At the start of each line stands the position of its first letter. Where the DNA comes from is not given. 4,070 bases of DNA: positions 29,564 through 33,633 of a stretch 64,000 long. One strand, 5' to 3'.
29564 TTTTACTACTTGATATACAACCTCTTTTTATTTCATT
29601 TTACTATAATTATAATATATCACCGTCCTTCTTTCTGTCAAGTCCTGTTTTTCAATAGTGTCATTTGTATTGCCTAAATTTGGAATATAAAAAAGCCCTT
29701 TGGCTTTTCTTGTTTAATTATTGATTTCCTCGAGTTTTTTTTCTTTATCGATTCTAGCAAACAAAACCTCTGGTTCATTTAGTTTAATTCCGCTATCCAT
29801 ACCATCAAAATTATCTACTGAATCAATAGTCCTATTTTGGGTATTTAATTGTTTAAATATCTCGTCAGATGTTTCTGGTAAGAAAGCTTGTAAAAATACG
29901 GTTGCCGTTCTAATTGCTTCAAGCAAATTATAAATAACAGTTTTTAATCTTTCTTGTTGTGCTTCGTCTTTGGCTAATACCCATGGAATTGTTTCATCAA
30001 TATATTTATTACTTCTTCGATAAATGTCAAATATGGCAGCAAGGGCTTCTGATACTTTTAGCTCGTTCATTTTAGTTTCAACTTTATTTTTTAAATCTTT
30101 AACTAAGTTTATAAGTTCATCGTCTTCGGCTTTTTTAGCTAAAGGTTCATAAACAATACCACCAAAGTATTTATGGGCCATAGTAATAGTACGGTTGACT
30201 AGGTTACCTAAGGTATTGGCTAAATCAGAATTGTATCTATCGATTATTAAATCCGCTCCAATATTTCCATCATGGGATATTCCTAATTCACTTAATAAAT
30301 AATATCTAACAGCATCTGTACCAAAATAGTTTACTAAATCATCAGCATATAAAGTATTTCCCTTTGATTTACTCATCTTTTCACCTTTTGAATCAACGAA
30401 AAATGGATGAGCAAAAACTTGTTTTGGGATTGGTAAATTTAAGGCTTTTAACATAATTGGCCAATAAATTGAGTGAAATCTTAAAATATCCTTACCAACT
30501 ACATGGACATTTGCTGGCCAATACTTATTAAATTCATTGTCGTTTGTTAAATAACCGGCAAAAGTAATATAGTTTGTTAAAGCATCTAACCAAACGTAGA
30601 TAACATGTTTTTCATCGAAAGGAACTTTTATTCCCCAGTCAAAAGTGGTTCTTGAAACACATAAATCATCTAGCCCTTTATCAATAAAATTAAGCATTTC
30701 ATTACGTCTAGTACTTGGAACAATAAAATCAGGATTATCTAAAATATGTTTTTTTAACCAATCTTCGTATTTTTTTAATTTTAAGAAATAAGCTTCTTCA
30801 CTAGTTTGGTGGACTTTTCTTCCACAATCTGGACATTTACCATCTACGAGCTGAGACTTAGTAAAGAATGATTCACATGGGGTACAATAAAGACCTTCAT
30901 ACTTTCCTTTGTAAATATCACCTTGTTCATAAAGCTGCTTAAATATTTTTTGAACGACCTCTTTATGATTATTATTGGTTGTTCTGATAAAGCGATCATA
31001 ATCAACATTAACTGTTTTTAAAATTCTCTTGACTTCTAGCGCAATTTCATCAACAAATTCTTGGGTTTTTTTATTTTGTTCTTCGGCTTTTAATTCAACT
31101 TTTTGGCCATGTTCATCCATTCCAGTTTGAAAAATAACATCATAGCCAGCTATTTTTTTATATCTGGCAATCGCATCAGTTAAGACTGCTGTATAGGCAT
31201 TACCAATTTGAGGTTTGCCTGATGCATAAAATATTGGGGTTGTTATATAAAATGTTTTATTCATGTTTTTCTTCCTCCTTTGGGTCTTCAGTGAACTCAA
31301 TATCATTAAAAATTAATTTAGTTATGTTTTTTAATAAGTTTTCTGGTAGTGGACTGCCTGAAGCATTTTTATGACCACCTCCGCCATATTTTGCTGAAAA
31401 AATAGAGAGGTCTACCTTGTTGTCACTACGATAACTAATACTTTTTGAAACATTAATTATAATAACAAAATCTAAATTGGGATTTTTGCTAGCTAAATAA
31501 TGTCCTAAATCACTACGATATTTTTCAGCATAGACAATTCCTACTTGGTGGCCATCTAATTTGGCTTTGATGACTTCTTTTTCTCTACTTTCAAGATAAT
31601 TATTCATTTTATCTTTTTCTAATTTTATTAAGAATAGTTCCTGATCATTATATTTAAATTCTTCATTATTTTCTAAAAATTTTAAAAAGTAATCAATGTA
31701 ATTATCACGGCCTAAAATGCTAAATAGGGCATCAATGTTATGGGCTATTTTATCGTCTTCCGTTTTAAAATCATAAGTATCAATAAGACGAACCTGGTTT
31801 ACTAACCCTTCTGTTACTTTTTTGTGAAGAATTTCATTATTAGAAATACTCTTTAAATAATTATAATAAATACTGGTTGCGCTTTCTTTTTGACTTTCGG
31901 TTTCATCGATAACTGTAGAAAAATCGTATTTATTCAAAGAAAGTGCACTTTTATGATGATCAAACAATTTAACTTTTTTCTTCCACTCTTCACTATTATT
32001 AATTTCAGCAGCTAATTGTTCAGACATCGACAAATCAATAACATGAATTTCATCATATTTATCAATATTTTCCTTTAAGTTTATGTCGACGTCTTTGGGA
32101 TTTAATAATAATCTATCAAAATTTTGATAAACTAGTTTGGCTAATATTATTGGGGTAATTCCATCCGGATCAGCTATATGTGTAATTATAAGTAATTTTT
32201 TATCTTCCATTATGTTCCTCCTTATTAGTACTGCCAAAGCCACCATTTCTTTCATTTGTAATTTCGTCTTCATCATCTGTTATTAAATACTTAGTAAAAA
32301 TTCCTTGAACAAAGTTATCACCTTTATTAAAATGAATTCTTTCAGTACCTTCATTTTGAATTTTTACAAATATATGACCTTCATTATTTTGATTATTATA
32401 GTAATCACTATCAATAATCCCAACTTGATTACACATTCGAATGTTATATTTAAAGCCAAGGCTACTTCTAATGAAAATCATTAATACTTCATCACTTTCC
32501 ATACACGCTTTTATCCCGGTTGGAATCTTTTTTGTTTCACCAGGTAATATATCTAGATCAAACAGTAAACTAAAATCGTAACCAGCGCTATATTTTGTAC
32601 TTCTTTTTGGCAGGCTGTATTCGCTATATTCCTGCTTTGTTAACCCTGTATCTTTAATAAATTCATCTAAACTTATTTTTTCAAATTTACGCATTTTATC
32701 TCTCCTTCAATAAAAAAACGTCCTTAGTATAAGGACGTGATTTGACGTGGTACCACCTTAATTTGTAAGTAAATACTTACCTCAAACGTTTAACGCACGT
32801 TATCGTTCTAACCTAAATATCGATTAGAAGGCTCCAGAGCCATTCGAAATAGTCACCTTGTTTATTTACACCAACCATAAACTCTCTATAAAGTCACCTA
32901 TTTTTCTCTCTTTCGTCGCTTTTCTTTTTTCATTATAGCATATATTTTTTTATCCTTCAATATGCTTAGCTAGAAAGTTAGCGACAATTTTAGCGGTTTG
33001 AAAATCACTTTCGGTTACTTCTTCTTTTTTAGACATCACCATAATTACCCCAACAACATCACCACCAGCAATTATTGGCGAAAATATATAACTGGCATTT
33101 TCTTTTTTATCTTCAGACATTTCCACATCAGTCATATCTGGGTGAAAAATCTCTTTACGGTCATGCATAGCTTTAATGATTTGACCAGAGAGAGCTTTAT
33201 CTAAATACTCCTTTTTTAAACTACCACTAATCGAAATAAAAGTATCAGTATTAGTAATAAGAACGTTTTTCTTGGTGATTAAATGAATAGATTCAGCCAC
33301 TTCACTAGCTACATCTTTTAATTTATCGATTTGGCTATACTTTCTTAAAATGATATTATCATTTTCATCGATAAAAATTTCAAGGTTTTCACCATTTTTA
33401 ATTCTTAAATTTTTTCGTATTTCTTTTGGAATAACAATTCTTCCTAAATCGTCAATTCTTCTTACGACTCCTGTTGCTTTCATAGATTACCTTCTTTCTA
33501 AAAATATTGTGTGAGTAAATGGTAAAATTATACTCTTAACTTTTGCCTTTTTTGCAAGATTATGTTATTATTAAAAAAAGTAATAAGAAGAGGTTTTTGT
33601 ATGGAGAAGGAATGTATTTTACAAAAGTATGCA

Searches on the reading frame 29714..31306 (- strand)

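Call 3: search_protein_families(library=pfam, proteins=[window:29714-31306:-], max_evalue=1)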
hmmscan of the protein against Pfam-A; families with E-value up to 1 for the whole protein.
window:29714-31306:- (530 aa): 12 families
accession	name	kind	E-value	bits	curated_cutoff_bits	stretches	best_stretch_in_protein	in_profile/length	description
PF09334.17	tRNA-synt_1g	-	5e-109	365.1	20.1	2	168-373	179-390/391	tRNA synthetases class I (M)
PF00133.28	tRNA-synt_1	-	3.3e-40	138.6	22.7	2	8-230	14-245/414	tRNA synthetases class I (I, L, M and V)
PF01406.26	tRNA-synt_1e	-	4.7e-14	52.9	27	2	18-136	11-126/301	tRNA synthetases class I (C) catalytic domain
PF19303.5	Anticodon_3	-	5.1e-13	49.6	23.5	1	393-524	9-140/152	Anticodon binding domain of methionyl tRNA ligase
PF01921.24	tRNA-synt_1f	-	2.4e-08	33.7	27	1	269-339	239-311/360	tRNA synthetases class I (K)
PF08264.19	Anticodon_1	-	4.4e-07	30.3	25.1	1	397-490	3-96/148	Anticodon-binding domain of tRNA ligase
PF23137.1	HVO_0758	-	0.011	16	27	1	128-165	10-52/55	HVO_0758 mu-protein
PF10007.15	DUF2250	-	0.019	15.5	24.4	1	86-130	7-51/93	Uncharacterized protein conserved in archaea (DUF2250)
PF00579.31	tRNA-synt_1b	-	0.02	14.7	21.1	1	294-322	181-211/292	tRNA synthetases class I (W and Y)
PF00130.28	C1_1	-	0.046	14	26.5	1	139-167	12-40/53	Phorbol esters/diacylglycerol binding domain (C1 domain)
PF09190.17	DALR_2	-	0.16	13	22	1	410-458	3-46/57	DALR domain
PF14372.11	hAT-like_RNase-H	-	0.52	11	27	0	392-461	27-96/100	hAT-like transposase, RNase-H fold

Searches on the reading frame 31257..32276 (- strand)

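Call 3: search_protein_families(library=pfam, proteins=[window:31257-32276:-], max_evalue=1)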
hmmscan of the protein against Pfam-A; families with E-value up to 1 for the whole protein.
window:31257-32276:- (339 aa): 3 families
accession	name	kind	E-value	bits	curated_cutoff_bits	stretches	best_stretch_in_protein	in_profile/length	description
PF01368.27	DHH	-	3e-06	28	28.1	1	28-146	2-107/125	DHH family, N-terminal domain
PF02272.25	DHHA1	-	0.00032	21.5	25.9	1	279-322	46-96/102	DHHA1 domain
PF18282.7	RAP80_UIM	-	0.023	14.9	27.3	1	75-97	11-33/57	RAP80 N-terminal ubiquitin interaction motif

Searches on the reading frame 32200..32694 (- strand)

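Call 61: search_protein_families(library=pfam, proteins=[window:32200-32694:-], max_evalue=0.01)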
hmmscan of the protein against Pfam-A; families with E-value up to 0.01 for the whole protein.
window:32200-32694:- (164 aa): 1 family
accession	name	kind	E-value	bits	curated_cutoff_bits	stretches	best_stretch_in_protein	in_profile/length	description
PF00692.24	dUTPase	-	1.8e-14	54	22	1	26-156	3-128/129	dUTPase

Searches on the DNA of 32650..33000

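Call 62: search_rna_families(source=window, start=32650, end=33000, threshold=gathering, show_alignments=1)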
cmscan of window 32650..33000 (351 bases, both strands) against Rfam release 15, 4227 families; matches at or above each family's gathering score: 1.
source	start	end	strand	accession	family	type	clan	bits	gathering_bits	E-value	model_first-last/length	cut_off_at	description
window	32728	32925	-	RF00230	T-box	Cis-reg; leader;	-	127.7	93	3e-30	1-219/219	no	T-box leader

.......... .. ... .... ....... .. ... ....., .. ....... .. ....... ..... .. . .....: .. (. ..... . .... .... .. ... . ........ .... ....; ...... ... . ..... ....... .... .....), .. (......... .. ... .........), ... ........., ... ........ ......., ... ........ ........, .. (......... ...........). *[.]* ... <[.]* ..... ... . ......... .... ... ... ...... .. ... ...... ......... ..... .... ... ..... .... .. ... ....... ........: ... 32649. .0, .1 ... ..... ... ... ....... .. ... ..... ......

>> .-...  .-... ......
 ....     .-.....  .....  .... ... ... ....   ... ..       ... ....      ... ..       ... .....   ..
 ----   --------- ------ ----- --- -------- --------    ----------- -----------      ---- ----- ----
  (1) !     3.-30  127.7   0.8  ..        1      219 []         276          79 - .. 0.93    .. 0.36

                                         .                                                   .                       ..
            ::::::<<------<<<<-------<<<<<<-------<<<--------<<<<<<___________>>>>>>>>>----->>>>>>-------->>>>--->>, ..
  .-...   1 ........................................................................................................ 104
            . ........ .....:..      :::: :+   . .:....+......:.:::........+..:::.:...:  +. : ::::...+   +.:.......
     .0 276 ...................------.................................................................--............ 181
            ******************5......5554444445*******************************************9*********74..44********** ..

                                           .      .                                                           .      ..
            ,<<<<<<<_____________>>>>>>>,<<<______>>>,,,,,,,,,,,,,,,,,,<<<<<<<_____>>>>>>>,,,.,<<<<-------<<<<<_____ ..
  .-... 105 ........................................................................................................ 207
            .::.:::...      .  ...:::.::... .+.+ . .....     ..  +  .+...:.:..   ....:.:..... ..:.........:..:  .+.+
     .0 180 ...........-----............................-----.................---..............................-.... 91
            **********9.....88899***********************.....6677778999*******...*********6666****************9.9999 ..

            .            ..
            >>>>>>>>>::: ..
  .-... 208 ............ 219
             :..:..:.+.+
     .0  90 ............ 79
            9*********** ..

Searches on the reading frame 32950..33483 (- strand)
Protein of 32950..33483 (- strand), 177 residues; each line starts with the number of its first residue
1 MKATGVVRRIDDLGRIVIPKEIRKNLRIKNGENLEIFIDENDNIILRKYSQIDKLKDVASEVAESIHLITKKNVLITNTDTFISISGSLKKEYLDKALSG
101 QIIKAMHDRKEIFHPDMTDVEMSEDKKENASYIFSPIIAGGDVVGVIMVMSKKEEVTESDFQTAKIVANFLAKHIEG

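Call 61: search_protein_families(library=pfam, proteins=[window:32950-33483:-], max_evalue=0.01)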
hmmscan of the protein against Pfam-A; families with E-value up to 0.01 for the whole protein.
window:32950-33483:- (177 aa): 6 families
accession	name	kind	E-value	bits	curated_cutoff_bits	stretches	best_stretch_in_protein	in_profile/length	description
PF15714.11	SpoVT_C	-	1.4e-27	96.8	27.5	1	55-176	2-128/128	Stage V sporulation protein T C-terminal, transcription factor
PF04014.23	MazE_antitoxin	-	2.2e-10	40.8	24.7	1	7-51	1-45/48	Antidote-toxin recognition MazE, bacterial antitoxin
PF13185.12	GAF_2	-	3.9e-07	30.8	28.6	1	65-175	24-135/136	GAF domain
PF01590.32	GAF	-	1.6e-05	25.9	22.4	1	105-175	58-133/133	GAF domain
PF13492.12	GAF_3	-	0.00011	23.1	27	1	103-176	57-128/129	GAF domain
PF04275.20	P-mevalo_kinase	-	0.0022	18.4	33.8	1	74-137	19-81/114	Phosphomevalonate kinase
